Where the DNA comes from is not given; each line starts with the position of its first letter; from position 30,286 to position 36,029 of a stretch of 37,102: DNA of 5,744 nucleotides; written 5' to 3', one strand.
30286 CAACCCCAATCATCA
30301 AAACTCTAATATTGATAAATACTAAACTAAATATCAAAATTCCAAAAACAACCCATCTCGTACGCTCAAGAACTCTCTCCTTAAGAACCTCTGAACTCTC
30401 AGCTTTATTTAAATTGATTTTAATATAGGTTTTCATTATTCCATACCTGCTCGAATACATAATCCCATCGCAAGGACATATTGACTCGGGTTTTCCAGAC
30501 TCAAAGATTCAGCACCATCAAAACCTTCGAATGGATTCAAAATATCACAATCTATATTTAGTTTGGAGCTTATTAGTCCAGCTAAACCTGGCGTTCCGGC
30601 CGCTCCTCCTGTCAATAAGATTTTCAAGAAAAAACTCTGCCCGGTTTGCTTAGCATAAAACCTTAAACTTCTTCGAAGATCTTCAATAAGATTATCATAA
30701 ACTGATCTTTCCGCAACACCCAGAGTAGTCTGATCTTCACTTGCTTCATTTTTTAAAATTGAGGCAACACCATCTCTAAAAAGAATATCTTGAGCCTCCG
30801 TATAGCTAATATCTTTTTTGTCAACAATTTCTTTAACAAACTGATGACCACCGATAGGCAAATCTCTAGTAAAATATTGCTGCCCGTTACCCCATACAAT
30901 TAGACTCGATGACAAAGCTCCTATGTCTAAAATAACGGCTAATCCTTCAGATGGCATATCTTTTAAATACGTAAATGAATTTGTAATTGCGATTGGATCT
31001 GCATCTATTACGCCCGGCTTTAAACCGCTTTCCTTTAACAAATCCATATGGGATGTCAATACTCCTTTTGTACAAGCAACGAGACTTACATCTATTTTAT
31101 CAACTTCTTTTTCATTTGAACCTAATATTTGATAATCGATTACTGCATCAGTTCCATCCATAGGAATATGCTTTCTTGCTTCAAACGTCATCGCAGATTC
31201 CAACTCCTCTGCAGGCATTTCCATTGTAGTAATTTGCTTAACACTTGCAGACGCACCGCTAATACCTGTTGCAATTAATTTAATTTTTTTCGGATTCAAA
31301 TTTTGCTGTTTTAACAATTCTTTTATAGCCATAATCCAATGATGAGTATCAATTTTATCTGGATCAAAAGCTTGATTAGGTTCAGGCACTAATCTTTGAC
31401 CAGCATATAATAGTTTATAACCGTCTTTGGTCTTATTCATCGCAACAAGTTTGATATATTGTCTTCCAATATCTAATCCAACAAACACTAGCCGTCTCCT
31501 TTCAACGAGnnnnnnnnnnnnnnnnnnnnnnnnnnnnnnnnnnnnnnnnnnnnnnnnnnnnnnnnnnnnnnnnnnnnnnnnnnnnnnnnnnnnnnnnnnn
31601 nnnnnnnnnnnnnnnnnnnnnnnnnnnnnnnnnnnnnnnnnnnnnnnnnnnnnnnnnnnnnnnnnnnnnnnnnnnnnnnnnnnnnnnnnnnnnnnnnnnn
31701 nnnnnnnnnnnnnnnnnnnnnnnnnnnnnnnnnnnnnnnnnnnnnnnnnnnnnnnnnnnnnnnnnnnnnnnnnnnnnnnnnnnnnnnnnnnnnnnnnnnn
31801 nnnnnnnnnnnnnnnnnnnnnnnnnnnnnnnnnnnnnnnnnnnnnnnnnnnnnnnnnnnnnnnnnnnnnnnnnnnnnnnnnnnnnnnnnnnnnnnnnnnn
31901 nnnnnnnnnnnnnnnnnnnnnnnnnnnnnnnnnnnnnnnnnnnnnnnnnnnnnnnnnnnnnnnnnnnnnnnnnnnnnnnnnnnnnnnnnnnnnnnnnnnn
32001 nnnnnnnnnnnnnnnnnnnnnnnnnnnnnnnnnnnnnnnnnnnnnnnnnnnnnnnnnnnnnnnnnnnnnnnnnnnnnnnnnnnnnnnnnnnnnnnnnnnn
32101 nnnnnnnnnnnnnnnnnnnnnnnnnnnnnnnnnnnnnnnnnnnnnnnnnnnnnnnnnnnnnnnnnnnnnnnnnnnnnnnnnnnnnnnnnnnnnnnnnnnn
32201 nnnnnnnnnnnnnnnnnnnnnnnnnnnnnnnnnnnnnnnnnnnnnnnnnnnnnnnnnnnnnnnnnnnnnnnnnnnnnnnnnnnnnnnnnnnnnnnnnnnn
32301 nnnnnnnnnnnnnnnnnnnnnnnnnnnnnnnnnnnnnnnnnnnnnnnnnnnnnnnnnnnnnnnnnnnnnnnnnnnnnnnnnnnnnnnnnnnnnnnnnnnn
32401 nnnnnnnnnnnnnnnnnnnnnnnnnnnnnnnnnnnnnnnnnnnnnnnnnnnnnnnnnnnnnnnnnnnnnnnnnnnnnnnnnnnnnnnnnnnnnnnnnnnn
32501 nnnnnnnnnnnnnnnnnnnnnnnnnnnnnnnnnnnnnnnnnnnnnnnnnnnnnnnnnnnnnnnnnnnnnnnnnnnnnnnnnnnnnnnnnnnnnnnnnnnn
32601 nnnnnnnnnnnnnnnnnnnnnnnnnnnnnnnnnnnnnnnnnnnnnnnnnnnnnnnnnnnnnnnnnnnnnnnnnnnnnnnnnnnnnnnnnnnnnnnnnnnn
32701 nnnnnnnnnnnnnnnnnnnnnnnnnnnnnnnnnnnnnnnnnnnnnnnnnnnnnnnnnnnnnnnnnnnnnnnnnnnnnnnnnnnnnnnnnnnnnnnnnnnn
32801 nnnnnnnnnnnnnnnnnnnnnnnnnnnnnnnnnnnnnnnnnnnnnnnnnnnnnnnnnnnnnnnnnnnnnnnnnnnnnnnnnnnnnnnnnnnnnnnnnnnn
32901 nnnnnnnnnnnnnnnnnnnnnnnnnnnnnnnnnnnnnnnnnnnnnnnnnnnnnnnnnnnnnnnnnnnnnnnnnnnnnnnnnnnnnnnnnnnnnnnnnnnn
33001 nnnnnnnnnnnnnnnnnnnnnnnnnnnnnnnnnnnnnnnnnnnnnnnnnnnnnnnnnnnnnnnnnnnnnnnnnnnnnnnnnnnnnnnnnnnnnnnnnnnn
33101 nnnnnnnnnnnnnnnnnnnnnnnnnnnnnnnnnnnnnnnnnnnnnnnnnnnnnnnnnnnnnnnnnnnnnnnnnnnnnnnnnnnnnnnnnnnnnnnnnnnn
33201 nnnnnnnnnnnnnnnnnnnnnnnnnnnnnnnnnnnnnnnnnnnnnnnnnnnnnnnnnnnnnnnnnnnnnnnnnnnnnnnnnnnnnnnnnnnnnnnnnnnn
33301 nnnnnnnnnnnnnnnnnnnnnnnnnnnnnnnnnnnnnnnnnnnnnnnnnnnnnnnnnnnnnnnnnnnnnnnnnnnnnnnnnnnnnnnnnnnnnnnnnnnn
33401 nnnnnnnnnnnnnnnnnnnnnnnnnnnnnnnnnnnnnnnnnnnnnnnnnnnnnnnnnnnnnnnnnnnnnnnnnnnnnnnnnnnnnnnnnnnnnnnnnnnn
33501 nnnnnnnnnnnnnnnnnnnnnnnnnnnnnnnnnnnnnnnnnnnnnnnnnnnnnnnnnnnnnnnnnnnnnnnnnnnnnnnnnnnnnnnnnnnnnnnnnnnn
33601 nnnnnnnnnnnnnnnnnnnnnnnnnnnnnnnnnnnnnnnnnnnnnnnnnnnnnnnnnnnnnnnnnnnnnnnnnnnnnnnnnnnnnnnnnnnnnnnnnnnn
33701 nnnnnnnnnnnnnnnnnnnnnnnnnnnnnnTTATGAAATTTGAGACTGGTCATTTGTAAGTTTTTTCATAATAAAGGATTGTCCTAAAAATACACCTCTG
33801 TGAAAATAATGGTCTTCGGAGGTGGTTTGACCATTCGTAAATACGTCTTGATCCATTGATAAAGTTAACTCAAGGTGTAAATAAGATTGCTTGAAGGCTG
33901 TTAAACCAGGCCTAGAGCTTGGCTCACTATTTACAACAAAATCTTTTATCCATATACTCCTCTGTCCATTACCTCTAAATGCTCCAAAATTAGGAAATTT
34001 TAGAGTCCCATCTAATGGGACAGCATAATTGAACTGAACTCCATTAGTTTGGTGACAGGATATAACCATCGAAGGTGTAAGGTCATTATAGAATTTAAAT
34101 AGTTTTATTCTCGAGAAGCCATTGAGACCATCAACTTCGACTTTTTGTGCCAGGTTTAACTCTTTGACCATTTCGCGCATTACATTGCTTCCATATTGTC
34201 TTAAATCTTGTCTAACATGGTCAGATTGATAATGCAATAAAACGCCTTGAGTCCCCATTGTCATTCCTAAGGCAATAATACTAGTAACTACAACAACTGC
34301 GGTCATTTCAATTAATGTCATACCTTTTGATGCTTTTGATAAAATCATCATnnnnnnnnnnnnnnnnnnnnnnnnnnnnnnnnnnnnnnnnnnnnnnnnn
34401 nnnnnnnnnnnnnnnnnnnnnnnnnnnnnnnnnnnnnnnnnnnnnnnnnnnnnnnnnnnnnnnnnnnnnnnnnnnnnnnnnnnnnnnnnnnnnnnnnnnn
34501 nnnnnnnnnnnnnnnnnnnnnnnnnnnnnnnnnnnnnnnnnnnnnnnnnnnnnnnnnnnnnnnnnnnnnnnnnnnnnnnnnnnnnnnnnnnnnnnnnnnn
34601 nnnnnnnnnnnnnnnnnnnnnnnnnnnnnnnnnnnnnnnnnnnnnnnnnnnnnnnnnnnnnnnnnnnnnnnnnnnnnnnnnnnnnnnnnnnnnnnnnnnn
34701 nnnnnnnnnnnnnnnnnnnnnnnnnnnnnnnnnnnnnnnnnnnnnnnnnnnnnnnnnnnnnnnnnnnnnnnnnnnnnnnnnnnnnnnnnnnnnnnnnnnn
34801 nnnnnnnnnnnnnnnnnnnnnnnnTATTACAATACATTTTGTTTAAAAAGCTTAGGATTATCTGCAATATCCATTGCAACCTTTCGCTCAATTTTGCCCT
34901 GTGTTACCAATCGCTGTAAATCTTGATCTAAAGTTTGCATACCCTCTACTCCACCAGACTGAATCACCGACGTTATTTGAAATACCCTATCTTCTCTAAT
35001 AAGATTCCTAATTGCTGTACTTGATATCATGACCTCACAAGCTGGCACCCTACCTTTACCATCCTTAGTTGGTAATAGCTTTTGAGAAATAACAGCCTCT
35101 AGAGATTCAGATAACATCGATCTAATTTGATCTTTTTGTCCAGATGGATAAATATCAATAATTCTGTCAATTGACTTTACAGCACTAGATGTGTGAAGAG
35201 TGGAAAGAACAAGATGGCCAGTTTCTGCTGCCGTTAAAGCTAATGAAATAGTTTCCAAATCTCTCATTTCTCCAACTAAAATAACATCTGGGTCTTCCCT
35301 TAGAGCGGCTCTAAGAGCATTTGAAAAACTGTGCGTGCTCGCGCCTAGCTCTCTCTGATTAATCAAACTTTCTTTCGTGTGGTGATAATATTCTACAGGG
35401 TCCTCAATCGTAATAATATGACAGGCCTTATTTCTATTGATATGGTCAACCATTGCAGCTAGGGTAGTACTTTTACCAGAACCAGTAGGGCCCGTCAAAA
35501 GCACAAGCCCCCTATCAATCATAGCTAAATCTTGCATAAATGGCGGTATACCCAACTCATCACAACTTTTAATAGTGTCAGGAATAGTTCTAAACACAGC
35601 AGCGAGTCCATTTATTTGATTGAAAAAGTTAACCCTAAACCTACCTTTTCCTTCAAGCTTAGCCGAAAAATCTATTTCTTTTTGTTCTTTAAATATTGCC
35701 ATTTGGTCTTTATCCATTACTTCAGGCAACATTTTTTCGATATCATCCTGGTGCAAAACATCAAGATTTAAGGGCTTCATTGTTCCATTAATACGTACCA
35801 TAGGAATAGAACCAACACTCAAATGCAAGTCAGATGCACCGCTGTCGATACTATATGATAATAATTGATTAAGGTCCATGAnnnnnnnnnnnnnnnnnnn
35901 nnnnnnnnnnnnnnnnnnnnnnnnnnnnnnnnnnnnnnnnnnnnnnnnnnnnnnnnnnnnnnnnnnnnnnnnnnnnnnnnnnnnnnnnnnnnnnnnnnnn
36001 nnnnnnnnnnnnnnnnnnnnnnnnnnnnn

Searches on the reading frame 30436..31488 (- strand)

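Call 31: search_protein_families(library=pfam, proteins=[window:30436-31488:-], max_evalue=0.001)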
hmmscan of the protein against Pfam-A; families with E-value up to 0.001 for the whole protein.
window:30436-31488:- (350 aa): 2 families
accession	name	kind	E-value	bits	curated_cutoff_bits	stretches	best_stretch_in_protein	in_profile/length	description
PF11104.14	PilM_2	-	7.9e-45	153.7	27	1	4-346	1-338/340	Type IV pilus assembly protein PilM;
PF14450.12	FtsA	-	1.1e-07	32.7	31.8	1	185-326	1-114/127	Cell division protein FtsA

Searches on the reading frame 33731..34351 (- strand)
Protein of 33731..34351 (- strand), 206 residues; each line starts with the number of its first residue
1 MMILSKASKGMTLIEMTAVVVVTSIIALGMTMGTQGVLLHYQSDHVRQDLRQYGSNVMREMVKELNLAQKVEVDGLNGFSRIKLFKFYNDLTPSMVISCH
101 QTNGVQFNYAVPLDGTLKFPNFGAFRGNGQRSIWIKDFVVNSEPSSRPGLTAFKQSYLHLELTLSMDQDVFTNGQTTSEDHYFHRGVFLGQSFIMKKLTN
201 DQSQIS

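Call 31: search_protein_families(library=pfam, proteins=[window:33731-34351:-], max_evalue=0.001)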
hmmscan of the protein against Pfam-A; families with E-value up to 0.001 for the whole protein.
window:33731-34351:- (206 aa): 1 family
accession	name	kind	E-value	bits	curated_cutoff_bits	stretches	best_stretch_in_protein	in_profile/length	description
PF07963.17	N_methyl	-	0.00015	21.6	21.2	1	6-30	2-26/27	Prokaryotic N-terminal methylation motif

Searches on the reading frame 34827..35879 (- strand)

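Call 31: search_protein_families(library=pfam, proteins=[window:34827-35879:-], max_evalue=0.001)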
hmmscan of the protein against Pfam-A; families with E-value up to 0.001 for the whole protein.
window:34827-35879:- (350 aa): 6 families
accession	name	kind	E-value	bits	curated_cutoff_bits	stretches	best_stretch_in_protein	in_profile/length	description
PF00437.27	T2SSE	-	1.4e-49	169.2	24.9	1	3-278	12-287/370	Type II/IV secretion system protein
PF13191.12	AAA_16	-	1.2e-05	26.4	32.6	1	124-215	25-124/167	AAA ATPase domain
PF13401.12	AAA_22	-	2.1e-05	25.3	27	1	123-208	5-96/130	AAA domain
PF13555.12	AAA_29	-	7.2e-05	22.9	27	1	118-143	16-42/61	P-loop containing region of AAA domain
PF13604.12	AAA_30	-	0.00036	20.8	27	0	115-156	10-47/191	AAA domain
PF13476.12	AAA_23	-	0.00086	20.4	27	0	122-143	18-39/201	AAA domain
